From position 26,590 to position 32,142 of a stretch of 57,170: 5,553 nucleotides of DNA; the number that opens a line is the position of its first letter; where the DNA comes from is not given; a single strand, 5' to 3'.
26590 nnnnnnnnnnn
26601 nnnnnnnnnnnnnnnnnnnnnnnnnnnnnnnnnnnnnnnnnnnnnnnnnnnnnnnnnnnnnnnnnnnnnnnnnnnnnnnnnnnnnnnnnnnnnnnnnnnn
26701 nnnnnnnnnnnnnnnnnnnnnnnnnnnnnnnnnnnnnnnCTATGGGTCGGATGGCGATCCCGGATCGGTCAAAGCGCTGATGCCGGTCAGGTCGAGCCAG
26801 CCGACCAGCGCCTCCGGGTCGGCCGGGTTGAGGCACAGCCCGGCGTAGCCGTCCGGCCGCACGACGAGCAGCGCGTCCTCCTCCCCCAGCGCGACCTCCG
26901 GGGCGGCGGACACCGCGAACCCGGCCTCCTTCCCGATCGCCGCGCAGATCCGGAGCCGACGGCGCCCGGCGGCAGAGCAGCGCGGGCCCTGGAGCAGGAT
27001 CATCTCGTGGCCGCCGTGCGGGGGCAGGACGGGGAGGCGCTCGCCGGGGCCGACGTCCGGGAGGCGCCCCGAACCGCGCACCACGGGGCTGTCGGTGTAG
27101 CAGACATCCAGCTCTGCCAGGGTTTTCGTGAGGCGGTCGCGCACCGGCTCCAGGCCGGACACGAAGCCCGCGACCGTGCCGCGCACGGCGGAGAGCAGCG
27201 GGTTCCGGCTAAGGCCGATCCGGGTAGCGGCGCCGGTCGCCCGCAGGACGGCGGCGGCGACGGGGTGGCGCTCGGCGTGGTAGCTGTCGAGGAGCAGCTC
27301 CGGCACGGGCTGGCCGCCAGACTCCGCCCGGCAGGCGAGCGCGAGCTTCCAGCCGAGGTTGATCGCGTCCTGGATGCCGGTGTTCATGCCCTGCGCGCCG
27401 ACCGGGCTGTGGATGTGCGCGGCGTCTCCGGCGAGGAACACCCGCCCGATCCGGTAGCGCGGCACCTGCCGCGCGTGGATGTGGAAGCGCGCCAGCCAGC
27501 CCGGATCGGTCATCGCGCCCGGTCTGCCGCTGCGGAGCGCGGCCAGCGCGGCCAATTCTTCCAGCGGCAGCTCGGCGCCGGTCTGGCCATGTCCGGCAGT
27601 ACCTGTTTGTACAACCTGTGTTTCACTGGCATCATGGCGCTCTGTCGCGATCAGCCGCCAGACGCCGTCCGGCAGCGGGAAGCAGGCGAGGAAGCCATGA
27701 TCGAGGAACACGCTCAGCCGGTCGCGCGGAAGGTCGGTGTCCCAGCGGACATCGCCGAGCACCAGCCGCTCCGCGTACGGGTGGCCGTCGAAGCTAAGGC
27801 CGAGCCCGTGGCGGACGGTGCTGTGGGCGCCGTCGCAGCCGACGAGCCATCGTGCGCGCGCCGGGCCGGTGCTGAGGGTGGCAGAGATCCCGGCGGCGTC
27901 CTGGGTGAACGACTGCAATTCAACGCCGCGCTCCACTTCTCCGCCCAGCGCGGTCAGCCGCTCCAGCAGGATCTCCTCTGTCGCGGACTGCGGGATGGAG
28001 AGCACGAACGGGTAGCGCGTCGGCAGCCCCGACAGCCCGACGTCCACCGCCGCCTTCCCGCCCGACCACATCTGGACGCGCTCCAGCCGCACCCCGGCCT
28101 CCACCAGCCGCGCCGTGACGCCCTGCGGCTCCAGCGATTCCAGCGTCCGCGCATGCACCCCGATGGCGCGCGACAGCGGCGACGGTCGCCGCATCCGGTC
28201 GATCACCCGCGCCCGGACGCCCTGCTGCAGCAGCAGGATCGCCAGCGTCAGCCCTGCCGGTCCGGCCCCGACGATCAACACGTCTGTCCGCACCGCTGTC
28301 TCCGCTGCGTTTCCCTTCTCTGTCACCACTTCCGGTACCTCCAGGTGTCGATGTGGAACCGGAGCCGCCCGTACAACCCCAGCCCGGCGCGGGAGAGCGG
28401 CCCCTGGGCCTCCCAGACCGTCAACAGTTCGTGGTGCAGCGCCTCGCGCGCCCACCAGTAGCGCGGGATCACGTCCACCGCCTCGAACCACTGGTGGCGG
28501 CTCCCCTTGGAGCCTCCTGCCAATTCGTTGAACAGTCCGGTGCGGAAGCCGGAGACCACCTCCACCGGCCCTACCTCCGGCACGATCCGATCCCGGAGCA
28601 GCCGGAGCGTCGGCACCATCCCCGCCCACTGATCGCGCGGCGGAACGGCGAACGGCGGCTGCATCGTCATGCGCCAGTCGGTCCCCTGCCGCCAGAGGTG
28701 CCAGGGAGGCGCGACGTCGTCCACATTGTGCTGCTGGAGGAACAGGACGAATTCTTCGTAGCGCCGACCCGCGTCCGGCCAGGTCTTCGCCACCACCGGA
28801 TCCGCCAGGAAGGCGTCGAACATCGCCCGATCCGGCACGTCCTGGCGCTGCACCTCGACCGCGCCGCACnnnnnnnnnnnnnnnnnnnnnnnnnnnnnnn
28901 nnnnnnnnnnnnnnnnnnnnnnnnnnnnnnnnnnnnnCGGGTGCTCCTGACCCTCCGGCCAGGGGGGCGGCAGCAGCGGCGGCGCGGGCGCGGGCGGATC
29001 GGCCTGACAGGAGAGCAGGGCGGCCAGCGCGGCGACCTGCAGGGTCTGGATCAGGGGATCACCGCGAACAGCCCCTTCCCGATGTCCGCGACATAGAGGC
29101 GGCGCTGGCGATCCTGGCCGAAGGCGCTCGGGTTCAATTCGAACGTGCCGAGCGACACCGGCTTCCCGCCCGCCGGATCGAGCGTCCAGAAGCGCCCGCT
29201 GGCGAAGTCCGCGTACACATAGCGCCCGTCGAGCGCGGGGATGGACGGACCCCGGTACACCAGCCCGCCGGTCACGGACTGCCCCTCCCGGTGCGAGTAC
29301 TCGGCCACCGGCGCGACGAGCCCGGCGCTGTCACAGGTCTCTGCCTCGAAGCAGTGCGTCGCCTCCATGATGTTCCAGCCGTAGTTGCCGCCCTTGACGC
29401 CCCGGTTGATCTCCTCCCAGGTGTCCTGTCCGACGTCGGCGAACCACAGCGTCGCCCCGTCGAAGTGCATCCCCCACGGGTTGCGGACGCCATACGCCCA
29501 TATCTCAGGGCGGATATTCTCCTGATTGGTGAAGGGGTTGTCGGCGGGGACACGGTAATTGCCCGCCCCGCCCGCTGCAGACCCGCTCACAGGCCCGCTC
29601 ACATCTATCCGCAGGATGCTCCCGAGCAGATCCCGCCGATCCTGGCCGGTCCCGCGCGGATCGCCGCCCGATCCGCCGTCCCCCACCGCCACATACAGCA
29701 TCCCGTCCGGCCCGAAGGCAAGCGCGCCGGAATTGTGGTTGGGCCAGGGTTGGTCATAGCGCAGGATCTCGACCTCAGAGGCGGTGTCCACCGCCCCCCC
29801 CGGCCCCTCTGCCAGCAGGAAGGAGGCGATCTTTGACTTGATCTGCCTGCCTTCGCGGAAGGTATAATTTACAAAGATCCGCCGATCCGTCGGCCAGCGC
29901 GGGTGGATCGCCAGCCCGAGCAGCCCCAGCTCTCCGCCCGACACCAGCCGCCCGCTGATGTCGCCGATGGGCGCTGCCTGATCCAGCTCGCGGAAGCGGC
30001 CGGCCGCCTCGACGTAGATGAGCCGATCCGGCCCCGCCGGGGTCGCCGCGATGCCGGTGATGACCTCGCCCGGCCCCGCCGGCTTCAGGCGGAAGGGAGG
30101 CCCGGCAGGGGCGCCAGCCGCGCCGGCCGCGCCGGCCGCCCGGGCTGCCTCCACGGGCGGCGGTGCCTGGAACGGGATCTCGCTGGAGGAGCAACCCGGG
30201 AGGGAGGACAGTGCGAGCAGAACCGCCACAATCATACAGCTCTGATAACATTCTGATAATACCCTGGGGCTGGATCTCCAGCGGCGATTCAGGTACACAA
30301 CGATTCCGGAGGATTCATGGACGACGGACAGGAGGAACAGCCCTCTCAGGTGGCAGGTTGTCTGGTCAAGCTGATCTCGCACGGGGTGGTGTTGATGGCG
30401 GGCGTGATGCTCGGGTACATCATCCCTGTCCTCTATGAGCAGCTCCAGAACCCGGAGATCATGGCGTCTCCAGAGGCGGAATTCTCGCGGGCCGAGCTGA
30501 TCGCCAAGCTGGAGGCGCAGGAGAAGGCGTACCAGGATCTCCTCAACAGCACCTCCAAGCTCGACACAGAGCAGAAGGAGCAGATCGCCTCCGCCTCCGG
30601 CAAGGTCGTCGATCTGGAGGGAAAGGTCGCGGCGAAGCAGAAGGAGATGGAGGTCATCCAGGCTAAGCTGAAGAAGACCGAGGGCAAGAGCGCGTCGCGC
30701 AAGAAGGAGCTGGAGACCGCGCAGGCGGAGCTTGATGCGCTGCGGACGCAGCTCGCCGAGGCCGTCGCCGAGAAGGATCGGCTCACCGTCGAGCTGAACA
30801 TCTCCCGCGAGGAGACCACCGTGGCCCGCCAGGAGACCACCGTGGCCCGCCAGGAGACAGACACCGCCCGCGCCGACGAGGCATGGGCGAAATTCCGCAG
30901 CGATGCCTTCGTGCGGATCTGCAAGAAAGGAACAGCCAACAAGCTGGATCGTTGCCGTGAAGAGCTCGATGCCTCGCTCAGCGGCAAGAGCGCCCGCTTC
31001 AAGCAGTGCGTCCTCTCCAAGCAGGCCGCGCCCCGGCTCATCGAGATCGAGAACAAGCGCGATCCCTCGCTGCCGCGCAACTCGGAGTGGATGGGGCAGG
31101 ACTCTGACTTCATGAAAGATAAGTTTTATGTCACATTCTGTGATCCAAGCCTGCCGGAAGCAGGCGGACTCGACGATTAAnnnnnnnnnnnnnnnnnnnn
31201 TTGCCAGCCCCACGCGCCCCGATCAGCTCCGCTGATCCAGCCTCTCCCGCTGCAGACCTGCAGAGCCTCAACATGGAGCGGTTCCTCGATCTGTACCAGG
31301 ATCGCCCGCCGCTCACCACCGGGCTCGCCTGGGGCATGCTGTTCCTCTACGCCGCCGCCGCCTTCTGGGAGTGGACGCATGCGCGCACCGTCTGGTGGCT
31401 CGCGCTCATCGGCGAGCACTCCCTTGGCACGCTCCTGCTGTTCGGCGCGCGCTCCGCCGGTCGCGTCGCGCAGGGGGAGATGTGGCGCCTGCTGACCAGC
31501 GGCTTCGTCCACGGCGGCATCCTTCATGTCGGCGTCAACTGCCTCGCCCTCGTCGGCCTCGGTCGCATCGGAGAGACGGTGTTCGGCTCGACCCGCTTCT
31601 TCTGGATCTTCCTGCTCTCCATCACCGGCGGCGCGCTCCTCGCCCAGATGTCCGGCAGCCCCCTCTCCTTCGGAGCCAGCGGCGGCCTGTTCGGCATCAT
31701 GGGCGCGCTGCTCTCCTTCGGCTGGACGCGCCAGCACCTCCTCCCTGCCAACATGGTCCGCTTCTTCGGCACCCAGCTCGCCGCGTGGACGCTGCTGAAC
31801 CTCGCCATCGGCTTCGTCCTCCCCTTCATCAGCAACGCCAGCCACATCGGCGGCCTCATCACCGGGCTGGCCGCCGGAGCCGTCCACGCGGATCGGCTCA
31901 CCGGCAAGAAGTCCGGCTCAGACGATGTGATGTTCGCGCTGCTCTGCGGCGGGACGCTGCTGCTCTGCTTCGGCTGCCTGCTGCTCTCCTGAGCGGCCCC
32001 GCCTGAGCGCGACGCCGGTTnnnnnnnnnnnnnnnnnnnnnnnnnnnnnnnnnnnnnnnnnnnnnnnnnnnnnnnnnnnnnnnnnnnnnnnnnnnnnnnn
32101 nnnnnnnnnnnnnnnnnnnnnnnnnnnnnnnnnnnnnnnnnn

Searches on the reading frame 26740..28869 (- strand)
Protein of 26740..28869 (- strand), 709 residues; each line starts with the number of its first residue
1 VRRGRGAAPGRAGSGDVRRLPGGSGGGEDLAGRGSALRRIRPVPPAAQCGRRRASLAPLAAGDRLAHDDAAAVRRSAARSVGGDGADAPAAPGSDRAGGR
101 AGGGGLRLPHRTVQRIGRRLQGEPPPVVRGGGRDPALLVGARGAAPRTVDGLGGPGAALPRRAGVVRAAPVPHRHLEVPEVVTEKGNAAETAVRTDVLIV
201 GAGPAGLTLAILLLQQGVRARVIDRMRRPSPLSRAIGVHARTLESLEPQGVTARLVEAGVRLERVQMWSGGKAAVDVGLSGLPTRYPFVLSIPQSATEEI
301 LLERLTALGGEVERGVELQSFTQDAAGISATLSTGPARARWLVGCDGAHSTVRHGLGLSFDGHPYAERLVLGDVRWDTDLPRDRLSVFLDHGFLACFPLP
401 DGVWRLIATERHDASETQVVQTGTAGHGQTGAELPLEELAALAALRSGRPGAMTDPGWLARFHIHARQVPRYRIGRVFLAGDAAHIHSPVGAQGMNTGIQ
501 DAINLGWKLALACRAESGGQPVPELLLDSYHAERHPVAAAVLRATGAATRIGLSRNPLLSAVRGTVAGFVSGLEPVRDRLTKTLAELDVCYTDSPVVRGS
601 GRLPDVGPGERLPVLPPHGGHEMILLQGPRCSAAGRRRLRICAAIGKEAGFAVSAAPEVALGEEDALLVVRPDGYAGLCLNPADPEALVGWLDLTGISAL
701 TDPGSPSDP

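Call 77: search_protein_families(library=pfam, max_evalue=0.001, proteins=[window:26740-28869:-])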
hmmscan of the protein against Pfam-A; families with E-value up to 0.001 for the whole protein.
window:26740-28869:- (709 aa): 4 families
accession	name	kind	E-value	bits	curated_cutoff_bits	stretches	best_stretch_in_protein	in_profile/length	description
PF01494.25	FAD_binding_3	-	1.8e-81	274.6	22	1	194-544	1-348/349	FAD binding domain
PF13450.12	NAD_binding_8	-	4.3e-05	24.1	21.9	1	199-231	1-33/68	NAD(P)-binding Rossmann-like domain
PF07992.20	Pyr_redox_2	-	0.00021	21.3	26.1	1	180-255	128-202/291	Pyridine nucleotide-disulphide oxidoreductase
PF03486.20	HI0933_like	-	0.0007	19.5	50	0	196-229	2-35/244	HI0933-like protein Rossmann domain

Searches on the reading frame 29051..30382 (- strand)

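Call 7: search_protein_families(library=pfam, max_evalue=0.1, proteins=[window:29051-30382:-])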
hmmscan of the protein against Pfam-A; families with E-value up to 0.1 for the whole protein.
window:29051-30382:- (443 aa): 1 family
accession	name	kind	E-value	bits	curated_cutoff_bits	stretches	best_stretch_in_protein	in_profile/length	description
PF07995.17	GSDH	-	5.2e-40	138.2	25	1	119-404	13-289/332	Glucose / Sorbosone dehydrogenase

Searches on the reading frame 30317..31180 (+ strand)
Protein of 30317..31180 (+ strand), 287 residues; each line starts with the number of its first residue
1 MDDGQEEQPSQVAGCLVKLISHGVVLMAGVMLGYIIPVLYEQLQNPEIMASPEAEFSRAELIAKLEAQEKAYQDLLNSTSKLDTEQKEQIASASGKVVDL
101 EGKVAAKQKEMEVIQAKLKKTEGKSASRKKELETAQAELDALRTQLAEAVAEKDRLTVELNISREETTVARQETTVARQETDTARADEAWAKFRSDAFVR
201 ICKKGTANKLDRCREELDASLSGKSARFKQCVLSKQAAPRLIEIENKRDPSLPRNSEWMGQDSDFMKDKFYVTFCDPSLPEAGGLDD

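Call 7: search_protein_families(library=pfam, max_evalue=0.1, proteins=[window:30317-31180:+])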
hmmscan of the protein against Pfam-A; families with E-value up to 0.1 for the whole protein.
window:30317-31180:+ (287 aa): 8 families
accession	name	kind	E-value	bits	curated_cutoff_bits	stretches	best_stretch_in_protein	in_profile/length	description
PF19220.6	Rod_CreS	-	0.0042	16.6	100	1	70-219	9-160/359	Crescentin, rod domain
PF14257.11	DUF4349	-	0.0056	16.5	27.7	1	70-181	58-172/213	Domain of unknown function (DUF4349)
PF06818.20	Fez1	-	0.01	16.8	34.4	1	85-186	42-143/199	Fez1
PF13958.12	ToxN_toxin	-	0.024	15.3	25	1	18-112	67-143/159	Toxin ToxN, type III toxin-antitoxin system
PF13870.11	CCDC113_CCDC96_CC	-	0.028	14.6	31.6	1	87-166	55-134/177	CCDC113/CCDC96, coiled-coil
PF22638.1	FlgK_D1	-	0.028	14.5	28.6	0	48-111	29-92/233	Flagellar hook-associated protein FlgK helical domain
PF24319.2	DUF7491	-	0.064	13.9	30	1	85-158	11-84/90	Coiled-coil region of unknown function (DUF7491)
PF19901.4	DUF6374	-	0.091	12.8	25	0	128-159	3-34/59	Family of unknown function (DUF6374)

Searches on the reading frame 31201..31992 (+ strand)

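Call 7: search_protein_families(library=pfam, max_evalue=0.1, proteins=[window:31201-31992:+])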
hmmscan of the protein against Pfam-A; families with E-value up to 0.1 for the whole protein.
window:31201-31992:+ (263 aa): 2 families
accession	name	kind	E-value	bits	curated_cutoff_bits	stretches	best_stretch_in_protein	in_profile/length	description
PF01694.28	Rhomboid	-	3e-28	99.2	22.6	1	92-228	2-139/143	Rhomboid domain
PF08551.15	DUF1751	-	0.012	16.6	22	1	94-147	8-61/99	Eukaryotic integral membrane protein (DUF1751)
